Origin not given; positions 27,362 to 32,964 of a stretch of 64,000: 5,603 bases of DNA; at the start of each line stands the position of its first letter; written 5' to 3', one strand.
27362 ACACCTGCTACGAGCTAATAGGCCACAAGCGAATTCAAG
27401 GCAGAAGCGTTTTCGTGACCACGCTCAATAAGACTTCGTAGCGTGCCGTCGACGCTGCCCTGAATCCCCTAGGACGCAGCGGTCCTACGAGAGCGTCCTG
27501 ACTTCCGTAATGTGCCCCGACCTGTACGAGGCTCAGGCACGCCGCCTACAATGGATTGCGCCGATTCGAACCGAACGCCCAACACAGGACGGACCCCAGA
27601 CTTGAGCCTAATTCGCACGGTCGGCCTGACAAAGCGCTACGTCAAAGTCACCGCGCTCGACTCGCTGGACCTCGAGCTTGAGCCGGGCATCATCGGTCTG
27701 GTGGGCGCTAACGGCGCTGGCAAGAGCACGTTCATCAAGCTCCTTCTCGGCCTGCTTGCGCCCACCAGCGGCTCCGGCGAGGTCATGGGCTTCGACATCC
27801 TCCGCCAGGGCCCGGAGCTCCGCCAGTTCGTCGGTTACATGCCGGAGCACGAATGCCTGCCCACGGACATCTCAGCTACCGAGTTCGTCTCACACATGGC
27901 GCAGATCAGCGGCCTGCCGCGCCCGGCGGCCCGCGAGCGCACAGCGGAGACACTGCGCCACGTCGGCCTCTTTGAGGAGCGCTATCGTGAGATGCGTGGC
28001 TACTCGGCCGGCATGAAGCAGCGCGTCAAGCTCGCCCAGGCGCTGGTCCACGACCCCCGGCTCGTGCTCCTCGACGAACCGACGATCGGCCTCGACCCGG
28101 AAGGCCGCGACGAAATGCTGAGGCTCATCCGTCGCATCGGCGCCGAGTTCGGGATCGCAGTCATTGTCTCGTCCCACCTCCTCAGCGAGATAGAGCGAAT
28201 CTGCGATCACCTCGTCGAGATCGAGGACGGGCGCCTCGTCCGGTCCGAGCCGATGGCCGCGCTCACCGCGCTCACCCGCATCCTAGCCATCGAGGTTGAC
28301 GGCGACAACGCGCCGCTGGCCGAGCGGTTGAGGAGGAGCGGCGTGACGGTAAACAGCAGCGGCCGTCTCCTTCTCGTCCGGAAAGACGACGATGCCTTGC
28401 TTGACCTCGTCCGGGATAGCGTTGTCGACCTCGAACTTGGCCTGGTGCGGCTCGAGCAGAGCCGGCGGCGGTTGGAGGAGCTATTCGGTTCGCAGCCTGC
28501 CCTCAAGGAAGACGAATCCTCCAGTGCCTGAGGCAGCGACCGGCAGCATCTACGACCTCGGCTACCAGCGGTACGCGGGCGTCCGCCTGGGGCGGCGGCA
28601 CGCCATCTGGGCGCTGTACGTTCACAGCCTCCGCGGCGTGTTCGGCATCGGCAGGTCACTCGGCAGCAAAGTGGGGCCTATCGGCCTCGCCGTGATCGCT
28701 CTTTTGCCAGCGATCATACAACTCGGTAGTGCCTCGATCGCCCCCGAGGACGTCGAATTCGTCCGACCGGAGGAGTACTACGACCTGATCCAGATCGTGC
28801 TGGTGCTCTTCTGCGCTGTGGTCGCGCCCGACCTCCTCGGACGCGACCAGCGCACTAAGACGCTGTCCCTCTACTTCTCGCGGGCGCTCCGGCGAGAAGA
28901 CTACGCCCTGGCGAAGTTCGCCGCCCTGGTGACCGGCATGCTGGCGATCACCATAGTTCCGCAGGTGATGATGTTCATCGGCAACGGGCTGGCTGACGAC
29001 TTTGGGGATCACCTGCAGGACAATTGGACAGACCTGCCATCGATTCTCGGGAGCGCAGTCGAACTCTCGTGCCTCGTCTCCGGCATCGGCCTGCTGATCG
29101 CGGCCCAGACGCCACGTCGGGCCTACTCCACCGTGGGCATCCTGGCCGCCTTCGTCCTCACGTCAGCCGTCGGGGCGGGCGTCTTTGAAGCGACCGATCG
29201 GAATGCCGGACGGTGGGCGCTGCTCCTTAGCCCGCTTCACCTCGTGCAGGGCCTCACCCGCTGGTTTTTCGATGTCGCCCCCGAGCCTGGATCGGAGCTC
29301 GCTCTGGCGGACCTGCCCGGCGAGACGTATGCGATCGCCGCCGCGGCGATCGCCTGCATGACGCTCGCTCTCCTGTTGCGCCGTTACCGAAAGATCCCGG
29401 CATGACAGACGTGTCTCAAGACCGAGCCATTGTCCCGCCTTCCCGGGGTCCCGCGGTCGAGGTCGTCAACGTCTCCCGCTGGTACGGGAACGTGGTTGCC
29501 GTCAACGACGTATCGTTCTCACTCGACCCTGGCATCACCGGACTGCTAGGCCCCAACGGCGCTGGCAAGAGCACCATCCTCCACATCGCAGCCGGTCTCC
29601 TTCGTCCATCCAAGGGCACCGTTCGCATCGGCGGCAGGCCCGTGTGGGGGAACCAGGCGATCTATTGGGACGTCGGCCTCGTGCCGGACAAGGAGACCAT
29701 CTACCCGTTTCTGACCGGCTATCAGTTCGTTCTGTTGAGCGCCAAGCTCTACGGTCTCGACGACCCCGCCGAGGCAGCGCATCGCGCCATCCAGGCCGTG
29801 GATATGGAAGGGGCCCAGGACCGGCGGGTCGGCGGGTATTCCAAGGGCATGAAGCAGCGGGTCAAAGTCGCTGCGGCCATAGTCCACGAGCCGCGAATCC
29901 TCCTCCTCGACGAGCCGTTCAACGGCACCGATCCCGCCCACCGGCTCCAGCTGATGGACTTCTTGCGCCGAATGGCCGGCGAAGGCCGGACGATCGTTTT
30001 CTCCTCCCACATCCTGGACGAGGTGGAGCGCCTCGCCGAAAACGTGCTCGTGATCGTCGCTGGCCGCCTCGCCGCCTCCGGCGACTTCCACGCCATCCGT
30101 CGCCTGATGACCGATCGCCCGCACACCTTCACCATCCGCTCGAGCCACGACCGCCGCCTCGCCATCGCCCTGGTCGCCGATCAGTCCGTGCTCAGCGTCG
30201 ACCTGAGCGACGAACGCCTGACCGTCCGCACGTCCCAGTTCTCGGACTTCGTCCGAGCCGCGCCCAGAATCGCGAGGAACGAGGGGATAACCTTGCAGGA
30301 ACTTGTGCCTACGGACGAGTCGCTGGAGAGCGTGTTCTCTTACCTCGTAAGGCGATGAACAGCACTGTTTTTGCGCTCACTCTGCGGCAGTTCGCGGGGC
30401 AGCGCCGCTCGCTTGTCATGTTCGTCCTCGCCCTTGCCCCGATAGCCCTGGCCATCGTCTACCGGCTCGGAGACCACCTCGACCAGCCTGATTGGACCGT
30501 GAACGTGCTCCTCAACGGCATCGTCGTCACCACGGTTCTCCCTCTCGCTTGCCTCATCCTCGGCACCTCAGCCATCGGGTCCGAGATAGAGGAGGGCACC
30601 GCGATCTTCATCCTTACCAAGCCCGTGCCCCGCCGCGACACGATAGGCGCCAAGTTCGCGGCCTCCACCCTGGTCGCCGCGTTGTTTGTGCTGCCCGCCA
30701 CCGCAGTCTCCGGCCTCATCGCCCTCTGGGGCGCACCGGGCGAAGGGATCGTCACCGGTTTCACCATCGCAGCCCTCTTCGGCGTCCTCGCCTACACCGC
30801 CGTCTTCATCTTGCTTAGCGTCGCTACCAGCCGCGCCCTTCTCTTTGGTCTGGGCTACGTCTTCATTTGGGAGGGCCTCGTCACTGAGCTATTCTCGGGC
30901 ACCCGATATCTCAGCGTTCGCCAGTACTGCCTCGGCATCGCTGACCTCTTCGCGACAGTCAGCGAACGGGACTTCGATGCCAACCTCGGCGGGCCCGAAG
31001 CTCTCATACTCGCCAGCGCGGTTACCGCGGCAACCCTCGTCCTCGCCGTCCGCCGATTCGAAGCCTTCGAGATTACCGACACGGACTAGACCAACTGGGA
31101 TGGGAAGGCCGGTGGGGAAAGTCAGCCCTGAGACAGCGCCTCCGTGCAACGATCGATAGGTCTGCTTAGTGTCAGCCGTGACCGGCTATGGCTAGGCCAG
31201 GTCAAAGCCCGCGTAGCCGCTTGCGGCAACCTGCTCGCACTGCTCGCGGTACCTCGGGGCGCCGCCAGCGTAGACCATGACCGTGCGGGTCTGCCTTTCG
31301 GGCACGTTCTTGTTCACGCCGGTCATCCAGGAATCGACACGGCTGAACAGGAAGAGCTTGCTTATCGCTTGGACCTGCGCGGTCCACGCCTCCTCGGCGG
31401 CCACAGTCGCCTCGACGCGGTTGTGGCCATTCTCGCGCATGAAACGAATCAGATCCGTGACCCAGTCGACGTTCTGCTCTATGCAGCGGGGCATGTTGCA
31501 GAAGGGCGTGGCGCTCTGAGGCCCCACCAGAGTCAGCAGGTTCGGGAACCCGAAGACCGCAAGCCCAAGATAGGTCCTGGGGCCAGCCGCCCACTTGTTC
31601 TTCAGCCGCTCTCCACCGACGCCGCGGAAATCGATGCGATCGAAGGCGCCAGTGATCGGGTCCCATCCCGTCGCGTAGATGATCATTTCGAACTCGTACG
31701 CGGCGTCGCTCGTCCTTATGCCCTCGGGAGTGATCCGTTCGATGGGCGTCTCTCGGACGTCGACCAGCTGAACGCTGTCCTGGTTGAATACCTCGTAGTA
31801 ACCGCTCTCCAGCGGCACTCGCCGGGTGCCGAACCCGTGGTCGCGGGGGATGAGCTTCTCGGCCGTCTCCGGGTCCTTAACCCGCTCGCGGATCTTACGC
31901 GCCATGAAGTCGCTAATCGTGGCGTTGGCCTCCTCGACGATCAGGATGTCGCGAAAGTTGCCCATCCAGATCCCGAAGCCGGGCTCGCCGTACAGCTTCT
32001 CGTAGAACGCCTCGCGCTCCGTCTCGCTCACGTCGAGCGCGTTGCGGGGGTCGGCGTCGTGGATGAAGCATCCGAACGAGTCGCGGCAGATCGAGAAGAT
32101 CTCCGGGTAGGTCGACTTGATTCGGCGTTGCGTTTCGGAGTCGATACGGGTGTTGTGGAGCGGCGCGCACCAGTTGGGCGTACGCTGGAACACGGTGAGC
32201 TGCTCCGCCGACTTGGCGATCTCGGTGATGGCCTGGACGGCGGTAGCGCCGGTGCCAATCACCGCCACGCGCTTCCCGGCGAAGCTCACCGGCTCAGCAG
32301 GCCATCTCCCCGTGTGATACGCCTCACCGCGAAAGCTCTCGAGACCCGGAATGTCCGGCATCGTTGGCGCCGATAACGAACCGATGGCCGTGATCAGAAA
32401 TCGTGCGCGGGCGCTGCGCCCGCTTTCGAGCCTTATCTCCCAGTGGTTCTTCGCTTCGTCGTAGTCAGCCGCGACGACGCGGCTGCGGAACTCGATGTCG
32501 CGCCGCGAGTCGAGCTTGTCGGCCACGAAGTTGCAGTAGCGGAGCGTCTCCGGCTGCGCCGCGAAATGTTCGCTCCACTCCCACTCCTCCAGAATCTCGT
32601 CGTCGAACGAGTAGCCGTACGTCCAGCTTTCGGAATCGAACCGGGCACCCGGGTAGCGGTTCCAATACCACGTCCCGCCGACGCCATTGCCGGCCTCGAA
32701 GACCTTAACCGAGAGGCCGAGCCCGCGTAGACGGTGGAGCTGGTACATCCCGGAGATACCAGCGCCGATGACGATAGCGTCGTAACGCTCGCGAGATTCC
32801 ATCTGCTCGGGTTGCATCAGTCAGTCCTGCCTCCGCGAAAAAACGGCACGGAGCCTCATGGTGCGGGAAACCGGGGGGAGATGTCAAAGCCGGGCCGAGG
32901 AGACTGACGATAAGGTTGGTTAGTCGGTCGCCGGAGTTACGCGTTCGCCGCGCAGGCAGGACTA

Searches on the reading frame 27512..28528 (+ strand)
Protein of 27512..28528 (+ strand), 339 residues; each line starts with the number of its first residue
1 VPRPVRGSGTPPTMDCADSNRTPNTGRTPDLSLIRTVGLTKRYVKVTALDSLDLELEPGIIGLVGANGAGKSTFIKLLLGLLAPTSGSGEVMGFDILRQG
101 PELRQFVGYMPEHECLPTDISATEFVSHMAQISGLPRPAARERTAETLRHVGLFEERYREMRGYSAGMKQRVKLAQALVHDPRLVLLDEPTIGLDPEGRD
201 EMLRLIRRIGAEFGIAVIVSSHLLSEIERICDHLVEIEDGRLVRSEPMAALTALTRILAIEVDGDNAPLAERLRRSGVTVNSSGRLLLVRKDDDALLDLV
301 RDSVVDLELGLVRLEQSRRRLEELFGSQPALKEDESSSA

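Call 32: search_protein_families(library=pfam, proteins=[window:27512-28528:+], max_evalue=0.001)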
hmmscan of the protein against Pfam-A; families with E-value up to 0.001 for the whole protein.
window:27512-28528:+ (339 aa): 3 families
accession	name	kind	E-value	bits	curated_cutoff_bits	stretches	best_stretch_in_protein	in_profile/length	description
PF00005.33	ABC_tran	-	2.8e-26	93.2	25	1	50-191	2-136/137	ABC transporter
PF13304.12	AAA_21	-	1.1e-11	45.8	27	2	158-224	232-300/304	AAA domain, putative AbiEii toxin, Type IV TA system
PF13476.12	AAA_23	-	0.00019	22.6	27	1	51-79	12-40/201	AAA domain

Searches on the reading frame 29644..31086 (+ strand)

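Call 32: search_protein_families(library=pfam, proteins=[window:29644-31086:+], max_evalue=0.001)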
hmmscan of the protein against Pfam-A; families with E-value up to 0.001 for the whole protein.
window:29644-31086:+ (481 aa): 3 families
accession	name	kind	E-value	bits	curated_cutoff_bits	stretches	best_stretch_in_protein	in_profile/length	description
PF12730.13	ABC2_membrane_4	-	1.9e-08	35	27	1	257-395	17-161/179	ABC-2 family transporter protein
PF12679.13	ABC2_membrane_2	-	6.5e-08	32.6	27.2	1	282-419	72-205/283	ABC-2 family transporter protein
PF13346.12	ABC2_membrane_5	-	2.2e-05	24.6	25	1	247-418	4-165/205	ABC-2 family transporter protein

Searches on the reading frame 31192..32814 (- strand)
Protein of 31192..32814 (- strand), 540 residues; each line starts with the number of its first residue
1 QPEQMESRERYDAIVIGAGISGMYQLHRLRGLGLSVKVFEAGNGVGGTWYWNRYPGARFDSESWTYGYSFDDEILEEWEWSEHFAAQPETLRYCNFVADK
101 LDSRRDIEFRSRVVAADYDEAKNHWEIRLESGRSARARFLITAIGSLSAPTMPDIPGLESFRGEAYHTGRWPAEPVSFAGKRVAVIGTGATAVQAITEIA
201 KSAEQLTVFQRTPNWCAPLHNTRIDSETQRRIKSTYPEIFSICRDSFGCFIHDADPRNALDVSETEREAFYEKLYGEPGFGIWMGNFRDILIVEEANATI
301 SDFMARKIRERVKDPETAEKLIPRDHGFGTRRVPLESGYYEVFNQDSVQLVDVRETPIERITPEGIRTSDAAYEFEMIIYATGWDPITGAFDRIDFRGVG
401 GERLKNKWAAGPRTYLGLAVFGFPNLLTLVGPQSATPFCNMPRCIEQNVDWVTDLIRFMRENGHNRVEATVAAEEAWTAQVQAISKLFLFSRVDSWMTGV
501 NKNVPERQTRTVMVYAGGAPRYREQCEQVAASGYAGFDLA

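Call 32: search_protein_families(library=pfam, proteins=[window:31192-32814:-], max_evalue=0.001)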
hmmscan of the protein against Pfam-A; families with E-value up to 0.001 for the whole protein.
window:31192-32814:- (540 aa): 9 families
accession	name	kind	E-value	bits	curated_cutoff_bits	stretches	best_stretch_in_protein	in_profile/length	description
PF13738.12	Pyr_redox_3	-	5.2e-14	52.6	30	1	14-235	1-221/305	Pyridine nucleotide-disulphide oxidoreductase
PF00743.25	FMO-like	-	8.6e-14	51.3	22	1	14-216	5-219/532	Flavin-binding monooxygenase-like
PF07992.20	Pyr_redox_2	-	1.3e-13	51.5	26.1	1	11-233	1-194/291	Pyridine nucleotide-disulphide oxidoreductase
PF13450.12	NAD_binding_8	-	2.5e-10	40.9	21.9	1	15-61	1-47/68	NAD(P)-binding Rossmann-like domain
PF13434.12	Lys_Orn_oxgnase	-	3.3e-08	33.5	21.3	1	86-222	93-231/339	L-lysine 6-monooxygenase/L-ornithine 5-monooxygenase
PF01266.30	DAO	-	1.3e-06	28.7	27.9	0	12-50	1-40/353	FAD dependent oxidoreductase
PF00070.33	Pyr_redox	-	1.4e-05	26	22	0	182-233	1-51/82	Pyridine nucleotide-disulphide oxidoreductase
PF03486.20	HI0933_like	-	7.1e-05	22.8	50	0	12-46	2-36/244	HI0933-like protein Rossmann domain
PF13454.12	NAD_binding_9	-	0.00089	19.7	21.8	0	15-69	2-61/155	FAD-NAD(P)-binding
